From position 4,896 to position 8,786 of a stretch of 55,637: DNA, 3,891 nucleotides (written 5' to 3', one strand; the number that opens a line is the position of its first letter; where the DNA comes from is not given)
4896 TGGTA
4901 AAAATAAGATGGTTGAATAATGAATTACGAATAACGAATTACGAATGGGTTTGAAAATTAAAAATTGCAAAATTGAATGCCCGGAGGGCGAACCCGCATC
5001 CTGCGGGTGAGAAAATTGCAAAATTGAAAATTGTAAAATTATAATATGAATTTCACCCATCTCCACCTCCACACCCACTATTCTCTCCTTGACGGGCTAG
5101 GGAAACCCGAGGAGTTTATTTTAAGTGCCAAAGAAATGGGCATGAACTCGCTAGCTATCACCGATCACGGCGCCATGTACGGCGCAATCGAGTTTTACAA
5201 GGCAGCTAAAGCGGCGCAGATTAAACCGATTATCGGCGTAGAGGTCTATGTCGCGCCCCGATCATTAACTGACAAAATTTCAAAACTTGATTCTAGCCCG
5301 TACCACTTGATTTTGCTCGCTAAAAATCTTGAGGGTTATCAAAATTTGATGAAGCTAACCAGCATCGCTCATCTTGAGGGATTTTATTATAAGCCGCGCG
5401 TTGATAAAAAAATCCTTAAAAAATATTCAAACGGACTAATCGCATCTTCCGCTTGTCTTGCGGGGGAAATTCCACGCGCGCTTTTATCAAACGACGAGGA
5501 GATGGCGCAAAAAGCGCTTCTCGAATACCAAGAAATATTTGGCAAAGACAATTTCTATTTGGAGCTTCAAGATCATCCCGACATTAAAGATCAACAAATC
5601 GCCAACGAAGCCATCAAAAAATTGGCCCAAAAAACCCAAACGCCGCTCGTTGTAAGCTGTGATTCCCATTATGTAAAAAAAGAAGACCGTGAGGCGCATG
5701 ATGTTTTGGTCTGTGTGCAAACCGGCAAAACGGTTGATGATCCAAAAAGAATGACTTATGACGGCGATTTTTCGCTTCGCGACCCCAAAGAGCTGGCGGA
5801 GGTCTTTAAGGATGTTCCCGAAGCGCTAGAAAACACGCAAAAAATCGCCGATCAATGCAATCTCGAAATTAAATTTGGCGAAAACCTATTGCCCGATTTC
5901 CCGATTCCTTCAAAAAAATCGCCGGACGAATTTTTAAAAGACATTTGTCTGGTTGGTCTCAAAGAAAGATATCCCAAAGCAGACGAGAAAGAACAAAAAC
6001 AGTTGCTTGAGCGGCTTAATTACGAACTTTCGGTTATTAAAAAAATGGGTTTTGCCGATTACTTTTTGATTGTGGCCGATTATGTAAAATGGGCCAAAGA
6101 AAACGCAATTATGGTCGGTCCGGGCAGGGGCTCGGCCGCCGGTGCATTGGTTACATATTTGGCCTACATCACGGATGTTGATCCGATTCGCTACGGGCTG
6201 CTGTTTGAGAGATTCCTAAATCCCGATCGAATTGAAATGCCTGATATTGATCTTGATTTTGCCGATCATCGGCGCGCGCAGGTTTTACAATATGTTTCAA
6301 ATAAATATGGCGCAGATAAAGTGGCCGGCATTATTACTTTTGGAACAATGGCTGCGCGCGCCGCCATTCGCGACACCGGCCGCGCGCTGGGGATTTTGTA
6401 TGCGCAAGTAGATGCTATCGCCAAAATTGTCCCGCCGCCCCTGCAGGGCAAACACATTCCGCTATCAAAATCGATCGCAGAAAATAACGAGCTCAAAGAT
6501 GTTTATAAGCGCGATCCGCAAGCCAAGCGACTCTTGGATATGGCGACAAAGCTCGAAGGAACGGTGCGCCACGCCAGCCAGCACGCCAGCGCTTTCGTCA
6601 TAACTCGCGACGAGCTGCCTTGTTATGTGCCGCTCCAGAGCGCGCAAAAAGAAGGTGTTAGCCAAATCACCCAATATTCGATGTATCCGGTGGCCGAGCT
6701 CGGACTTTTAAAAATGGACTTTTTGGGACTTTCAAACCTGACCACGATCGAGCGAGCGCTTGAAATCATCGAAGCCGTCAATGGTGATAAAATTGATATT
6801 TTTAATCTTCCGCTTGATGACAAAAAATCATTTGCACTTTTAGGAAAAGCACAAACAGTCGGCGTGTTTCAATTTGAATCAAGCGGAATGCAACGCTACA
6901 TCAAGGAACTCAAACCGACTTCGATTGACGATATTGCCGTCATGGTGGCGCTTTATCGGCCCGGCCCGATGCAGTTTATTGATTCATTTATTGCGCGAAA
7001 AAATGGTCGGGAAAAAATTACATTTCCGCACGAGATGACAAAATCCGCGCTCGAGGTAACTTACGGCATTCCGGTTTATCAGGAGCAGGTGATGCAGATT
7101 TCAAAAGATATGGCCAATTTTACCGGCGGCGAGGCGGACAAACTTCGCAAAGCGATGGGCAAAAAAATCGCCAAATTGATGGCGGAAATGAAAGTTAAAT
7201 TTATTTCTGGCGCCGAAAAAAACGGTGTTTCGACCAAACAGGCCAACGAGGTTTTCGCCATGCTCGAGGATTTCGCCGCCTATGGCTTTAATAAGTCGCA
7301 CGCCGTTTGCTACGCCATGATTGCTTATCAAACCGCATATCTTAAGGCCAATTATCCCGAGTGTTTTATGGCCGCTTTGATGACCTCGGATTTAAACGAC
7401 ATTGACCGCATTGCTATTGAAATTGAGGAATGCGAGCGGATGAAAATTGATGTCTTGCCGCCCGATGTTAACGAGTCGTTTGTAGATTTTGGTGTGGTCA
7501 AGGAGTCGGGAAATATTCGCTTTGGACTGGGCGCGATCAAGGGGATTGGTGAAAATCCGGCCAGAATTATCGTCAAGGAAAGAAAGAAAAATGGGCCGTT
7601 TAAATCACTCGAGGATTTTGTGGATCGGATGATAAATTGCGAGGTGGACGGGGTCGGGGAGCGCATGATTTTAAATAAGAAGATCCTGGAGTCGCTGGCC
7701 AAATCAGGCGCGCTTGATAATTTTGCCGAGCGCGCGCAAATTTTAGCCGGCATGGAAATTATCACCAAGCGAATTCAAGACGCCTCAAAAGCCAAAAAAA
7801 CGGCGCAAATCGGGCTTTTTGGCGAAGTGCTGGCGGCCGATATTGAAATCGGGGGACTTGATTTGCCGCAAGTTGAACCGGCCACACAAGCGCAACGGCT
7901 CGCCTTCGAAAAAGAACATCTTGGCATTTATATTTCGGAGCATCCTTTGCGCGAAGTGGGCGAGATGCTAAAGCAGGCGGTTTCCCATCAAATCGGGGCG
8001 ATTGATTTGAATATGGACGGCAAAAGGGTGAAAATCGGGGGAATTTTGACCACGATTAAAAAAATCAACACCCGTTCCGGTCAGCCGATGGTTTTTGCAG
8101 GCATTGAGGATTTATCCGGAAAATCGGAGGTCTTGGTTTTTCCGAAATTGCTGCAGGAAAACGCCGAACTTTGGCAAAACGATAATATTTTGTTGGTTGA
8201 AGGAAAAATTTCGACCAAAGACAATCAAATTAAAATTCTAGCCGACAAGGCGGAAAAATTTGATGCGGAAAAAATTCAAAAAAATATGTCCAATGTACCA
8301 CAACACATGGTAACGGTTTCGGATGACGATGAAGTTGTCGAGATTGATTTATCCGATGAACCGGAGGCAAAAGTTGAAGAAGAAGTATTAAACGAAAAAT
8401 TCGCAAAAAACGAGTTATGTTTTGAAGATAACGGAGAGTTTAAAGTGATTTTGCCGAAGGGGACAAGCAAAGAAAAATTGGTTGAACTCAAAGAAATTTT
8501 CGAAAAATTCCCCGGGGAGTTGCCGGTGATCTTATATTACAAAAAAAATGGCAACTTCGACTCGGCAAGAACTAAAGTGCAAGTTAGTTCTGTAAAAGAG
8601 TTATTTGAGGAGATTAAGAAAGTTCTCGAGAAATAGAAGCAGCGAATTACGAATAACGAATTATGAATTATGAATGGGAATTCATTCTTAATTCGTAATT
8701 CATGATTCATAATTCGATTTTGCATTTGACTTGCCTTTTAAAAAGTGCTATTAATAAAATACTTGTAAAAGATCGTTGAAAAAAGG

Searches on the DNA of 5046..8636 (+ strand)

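Call 33: search_rna_families(sources=[L002, L003, L004, L026, L028, L029, L030, L032, L033, L034, L036, L039, L041], threshold=gathering)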
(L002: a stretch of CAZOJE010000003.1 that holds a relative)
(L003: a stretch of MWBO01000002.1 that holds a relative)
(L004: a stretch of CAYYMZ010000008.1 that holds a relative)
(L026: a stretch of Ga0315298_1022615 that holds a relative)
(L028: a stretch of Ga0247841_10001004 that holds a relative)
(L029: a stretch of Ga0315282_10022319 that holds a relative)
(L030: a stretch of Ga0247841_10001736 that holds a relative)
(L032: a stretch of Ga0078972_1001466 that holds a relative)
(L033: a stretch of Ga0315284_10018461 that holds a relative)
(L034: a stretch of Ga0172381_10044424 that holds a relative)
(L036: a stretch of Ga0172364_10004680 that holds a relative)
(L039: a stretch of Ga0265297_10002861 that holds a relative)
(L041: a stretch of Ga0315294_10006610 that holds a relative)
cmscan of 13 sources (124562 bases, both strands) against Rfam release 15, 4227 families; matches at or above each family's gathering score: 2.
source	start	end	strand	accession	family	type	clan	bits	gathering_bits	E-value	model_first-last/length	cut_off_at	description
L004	84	154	-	RF00005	tRNA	Gene; tRNA;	CL00001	62.6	29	6.7e-11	1-71/71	no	tRNA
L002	1186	1256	-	RF00005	tRNA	Gene; tRNA;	CL00001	58.3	29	1e-09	1-71/71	no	tRNA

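Call 65: search_rna_families(source=L058, start=7620, end=8065, threshold=evalue, max_evalue=10, show_alignments=3)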
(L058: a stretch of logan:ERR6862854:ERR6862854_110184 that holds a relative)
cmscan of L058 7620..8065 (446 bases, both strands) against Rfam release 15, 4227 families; matches with E-value up to 10: 3.
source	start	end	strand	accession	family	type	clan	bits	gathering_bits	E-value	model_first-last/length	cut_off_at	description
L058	7672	7770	+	RF00432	SNORA51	Gene; snRNA; snoRNA; HACA-box;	-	16.3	50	1.5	1-133/133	no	Small nucleolar RNA SNORA51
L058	7784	7831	-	RF02802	PyrR204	Gene; snRNA; snoRNA; HACA-box;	-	15.3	71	2.2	1-57/57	no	Pyrobaculum sRNA 204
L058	7991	8065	+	RF02042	HOTTIP_3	Gene; lncRNA;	-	8.1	50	1.1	1-96/353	3'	HOXA transcript at the distal tip, conserved region 3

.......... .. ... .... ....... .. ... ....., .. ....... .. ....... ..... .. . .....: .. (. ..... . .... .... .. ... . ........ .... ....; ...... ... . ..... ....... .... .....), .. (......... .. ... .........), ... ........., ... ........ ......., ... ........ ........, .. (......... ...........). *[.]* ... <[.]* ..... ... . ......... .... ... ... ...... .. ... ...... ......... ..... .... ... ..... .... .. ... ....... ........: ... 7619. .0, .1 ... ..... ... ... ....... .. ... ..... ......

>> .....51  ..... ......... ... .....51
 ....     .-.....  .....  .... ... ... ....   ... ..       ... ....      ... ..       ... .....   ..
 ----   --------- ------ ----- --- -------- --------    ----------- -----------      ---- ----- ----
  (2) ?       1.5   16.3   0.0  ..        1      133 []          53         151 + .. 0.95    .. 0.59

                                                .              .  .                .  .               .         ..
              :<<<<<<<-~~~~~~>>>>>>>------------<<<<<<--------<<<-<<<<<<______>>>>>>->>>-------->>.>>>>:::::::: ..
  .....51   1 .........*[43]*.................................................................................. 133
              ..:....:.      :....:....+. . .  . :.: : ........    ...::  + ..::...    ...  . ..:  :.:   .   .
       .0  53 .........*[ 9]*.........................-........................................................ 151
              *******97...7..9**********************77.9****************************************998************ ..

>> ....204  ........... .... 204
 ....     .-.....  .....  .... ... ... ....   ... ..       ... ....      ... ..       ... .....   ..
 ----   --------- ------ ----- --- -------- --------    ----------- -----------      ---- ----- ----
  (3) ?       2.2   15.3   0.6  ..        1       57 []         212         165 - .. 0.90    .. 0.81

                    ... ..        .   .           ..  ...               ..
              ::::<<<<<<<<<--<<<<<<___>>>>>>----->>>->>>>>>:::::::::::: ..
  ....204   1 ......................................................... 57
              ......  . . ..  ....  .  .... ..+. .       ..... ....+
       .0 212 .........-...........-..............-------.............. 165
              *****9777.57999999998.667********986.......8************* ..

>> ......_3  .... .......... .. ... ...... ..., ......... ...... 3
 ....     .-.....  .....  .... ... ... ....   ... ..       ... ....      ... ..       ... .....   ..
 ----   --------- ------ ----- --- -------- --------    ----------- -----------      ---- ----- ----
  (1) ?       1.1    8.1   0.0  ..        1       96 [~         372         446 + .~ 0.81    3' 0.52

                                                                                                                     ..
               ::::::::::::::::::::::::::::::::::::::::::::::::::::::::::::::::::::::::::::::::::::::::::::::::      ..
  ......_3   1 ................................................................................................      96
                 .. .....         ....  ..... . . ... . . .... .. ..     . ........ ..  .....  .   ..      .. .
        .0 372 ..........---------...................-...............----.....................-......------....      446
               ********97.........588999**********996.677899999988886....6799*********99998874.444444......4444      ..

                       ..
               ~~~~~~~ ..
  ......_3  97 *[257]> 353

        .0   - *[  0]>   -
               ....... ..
